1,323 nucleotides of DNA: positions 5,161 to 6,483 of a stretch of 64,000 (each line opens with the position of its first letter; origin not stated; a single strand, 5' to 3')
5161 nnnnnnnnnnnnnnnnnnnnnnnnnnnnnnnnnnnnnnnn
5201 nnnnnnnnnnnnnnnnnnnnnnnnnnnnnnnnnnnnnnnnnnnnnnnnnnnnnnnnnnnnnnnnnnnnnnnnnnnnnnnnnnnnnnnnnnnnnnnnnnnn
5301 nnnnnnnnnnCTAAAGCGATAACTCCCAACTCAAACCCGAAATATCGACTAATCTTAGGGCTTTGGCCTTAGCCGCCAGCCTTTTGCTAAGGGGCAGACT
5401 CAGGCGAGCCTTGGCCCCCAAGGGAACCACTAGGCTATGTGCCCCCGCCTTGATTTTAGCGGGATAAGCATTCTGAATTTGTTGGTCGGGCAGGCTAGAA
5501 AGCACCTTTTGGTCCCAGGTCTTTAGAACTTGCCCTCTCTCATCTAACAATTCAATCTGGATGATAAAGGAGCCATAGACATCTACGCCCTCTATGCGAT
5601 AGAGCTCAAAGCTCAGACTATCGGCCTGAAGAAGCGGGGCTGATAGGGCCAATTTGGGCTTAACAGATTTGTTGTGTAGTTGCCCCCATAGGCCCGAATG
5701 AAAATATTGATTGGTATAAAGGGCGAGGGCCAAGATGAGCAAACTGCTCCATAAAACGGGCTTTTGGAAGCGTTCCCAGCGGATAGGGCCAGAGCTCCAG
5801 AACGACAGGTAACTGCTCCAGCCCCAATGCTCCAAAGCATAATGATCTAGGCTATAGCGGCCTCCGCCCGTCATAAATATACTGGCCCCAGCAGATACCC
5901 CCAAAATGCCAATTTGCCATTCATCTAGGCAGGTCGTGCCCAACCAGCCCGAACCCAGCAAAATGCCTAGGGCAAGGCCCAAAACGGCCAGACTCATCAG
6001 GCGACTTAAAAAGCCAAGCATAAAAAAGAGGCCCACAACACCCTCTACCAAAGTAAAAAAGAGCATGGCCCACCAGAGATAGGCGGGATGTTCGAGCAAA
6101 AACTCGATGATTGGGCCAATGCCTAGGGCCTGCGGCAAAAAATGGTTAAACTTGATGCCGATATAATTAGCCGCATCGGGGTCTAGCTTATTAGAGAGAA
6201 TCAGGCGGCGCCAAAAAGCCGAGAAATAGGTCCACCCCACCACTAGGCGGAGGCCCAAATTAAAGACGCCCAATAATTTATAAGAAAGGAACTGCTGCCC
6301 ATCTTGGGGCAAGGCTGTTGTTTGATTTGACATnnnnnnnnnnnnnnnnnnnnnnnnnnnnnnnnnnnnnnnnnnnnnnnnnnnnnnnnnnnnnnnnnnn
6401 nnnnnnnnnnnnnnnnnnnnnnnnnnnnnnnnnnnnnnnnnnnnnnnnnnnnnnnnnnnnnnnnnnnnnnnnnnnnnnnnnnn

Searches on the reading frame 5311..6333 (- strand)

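Call 71: search_protein_families(library=pfam, proteins=[window:5311-6333:-], max_evalue=0.00001)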
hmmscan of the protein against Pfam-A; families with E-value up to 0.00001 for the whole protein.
window:5311-6333:- (340 aa): 2 families
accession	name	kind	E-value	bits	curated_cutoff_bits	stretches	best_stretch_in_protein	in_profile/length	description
PF04173.18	DoxD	-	5.3e-52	176.5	22.7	1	24-169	1-147/167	TQO small subunit DoxD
PF07680.16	DoxA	-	2.3e-46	157.4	27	1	211-337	1-129/131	TQO small subunit DoxA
